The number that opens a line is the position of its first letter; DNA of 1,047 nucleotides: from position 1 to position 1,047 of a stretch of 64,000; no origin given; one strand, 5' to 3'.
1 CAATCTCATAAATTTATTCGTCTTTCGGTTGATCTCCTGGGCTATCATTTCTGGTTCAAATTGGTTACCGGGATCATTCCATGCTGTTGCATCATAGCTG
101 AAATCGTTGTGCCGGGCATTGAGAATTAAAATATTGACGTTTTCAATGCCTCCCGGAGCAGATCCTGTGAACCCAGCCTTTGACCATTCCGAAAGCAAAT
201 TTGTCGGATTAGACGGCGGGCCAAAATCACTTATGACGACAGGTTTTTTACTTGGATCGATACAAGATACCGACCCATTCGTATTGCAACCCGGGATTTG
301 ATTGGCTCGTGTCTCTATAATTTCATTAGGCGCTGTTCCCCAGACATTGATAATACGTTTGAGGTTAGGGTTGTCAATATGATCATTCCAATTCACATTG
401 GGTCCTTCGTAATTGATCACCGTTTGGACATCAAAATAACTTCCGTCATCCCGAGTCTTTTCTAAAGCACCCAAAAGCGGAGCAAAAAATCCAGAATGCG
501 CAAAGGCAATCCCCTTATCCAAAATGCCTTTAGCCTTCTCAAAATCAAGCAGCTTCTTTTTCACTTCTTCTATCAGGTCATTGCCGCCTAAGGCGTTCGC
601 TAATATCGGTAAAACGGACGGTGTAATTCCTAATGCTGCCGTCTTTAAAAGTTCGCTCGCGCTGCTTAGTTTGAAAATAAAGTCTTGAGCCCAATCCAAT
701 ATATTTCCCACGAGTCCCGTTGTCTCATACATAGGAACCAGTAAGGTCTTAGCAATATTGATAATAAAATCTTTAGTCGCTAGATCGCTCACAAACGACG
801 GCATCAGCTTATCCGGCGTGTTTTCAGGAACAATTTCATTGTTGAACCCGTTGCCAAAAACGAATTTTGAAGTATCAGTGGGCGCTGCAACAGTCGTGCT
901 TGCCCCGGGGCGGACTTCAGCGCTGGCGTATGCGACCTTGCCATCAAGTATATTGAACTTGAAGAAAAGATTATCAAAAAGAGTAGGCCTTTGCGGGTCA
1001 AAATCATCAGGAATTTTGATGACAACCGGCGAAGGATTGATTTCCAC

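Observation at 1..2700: Glycine-zipper hydrophobic payload region and unknown C-terminal domain of gene A (possible pore-forming or lipase-like toxin)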

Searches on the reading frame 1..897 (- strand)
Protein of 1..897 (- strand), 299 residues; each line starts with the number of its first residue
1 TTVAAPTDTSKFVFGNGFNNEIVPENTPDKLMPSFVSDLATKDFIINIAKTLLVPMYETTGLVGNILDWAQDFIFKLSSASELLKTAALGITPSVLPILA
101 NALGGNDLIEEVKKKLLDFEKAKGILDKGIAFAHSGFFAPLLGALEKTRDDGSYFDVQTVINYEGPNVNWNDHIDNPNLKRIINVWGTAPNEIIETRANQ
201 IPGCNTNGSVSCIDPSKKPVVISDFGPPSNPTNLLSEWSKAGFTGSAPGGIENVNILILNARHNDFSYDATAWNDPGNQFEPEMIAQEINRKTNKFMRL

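Call 42: predict_structure(alignment_id=A2)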
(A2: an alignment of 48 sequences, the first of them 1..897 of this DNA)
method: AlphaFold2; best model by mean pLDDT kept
length: 299 residues; sequences in the alignment: 48
mean_pLDDT: 84.5   pTM: 0.86
mean pLDDT of the five models: 84.5, 84.2, 83.8, 83.2, 82.2
residues with pLDDT >= 90: 158; 70-90: 77; 50-70: 60; < 50: 4
segments of 3 or more residues with pLDDT < 50: none
pLDDT, mean of each block of 10 residues (from residue 1): 63 90 77 86 92 90 88 80 67 67 77 96 94 95 97 98 92 97 93 64 64 81 69 60 95 95 93 90 93 93
secondary structure, 60 per line:
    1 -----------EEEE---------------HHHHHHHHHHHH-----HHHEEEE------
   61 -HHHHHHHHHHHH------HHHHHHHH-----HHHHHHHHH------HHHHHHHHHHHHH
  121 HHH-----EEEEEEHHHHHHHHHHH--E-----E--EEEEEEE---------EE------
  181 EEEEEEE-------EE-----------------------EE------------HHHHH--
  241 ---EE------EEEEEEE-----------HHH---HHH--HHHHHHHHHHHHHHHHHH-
elements in order: E12-15 H31-42 E51-54 H62-73 H80-87 H93-101 H108-123 E129-134 H135-145 E157-163 E181-187 H234-238 E252-258 H281-298

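Call 48: fold_search(model_id=the predicted structure, library=pdb)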
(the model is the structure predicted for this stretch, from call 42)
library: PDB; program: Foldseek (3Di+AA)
matches with E <= 10: 1006; with E <= 0.001: 1
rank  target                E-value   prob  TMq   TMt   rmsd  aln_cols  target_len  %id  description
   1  2zys                  7.4e-04  1.00  0.36  0.25   5.4       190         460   16  A. Fulgidus lipase with fatty acid fragment and chloride (released 2009-06-16)
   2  8g2z_3D               9.3e-03  0.99  0.41  0.49   9.3       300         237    9  48-nm doublet microtubule from Tetrahymena thermophila strain CU428 (released 2023-06-14)
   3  7ykp                  1.0e-02  0.92  0.30  0.33  11.1       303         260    8  Crystal structure of a novel alpha/beta hydrolase from thermomonospora curvata with glycerol (released 2023-07-26)
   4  8jct                  1.3e-02  0.99  0.27  0.40   6.1       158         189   14  Crystal structure of fungal cutinase from Aspergillus fumigatiaffinis (released 2024-05-15)
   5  8ytv_B                1.5e-02  0.85  0.24  0.28  12.3       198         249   10  The M19 variant of Mipa-Petase from Micromonospora pattaloongensis (released 2025-01-15)
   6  6qgs_B                1.6e-02  0.97  0.39  0.49   8.8       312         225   10  Crystal structure of APT1 bound to palmitic acid. (released 2020-02-05)
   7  8ytu_C                1.8e-02  0.99  0.30  0.34   5.9       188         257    8  Mipa-PETase from Micromonospora pattaloongensis (released 2025-01-15)
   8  8ytu_A                2.0e-02  0.94  0.26  0.31   7.4       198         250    8  Mipa-PETase from Micromonospora pattaloongensis (released 2025-01-15)
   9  8ytu_B                2.0e-02  0.77  0.24  0.27  11.5       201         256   11  Mipa-PETase from Micromonospora pattaloongensis (released 2025-01-15)
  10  5x88                  2.1e-02  0.97  0.26  0.39   6.4       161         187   17  A crystal structure of cutinases from Malbranchea cinnamomea (released 2018-01-31)
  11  5ajh_A                2.1e-02  0.97  0.26  0.36   7.0       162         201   13  Crystal structure of Fusarium oxysporum cutinase (released 2015-09-02)
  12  8x6v_A                2.2e-02  0.96  0.35  0.39   7.8       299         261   11  Crystal structure of GlacPETase (released 2024-02-14)
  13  9o9w_A                2.5e-02  0.84  0.31  0.34  12.4       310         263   11  Crystal structure of an alpha/beta-hydrolase from Actinoplanes sp. DH11 (released 2025-10-08)
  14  5dwd_A                2.6e-02  0.96  0.30  0.41   7.8       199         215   14  Crystal structure of esterase PE8 (released 2016-10-26)
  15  1xza                  2.6e-02  0.95  0.25  0.36   6.9       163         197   12  FUSARIUM SOLANI CUTINASE MUTANT WITH SER 129 REPLACED BY CYS (released 1996-10-14)
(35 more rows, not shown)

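Call 64: search_solved_structures(query=A2, max_evalue=10, show_alignments=3)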
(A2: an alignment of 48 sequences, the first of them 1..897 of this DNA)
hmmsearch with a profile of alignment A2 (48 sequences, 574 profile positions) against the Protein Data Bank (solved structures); distinct sequences matched with E-value up to 10: 5.
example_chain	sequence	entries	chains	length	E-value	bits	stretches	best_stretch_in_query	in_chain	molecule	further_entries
6ir4_A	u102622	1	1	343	0.11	14.7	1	27-190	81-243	Slr0355 protein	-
6k36_A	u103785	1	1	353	0.12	14.7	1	27-190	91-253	Slr0355 protein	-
6itd_A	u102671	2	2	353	0.13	14.6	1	27-190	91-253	Slr0355 protein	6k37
6k38_A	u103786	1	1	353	0.13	14.5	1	27-190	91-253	Slr0355 protein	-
1zxh_A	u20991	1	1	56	0.39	13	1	522-567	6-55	Immunoglobulin G binding protein G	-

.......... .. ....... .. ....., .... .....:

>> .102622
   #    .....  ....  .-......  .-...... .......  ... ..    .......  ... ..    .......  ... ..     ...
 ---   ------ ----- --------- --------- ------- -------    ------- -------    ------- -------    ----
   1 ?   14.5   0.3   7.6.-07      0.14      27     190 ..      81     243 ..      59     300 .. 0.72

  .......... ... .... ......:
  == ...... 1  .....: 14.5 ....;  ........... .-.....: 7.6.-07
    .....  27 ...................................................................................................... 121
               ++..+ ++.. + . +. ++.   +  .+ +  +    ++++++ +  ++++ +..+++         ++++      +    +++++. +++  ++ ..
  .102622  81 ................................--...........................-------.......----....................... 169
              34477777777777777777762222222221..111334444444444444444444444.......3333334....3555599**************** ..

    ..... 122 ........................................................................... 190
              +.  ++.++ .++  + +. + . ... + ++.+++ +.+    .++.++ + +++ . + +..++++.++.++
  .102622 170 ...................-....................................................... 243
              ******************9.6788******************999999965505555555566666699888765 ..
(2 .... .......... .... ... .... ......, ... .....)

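Call 80: search_protein_families(library=pfam, alignment_id=A2, max_evalue=0.1)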
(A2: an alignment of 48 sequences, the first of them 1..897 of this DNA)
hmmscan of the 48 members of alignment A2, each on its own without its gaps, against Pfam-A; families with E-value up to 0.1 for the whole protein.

A. member 1, window:1-897:- (299 aa): 0 families

B. families by the number of members that match (of 48 scanned): 8 families
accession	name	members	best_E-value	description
PF04830.18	DUF637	2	0.002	Possible hemagglutinin (DUF637)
PF16156.12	DUF4864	1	0.0021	Domain of unknown function (DUF4864)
PF18857.6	LPD38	1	0.017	Large polyvalent protein associated domain 38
PF00828.25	Ribosomal_L27A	1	0.044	Ribosomal proteins 50S-L15, 50S-L18e, 60S-L27A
PF15570.11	Imm43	1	0.053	Immunity protein 43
PF04227.17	Indigoidine_A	1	0.067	Indigoidine synthase A like protein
PF19156.5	DUF5838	1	0.069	Family of unknown function (DUF5838)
PF19259.5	Ty3_capsid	1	0.097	Ty3 transposon capsid-like protein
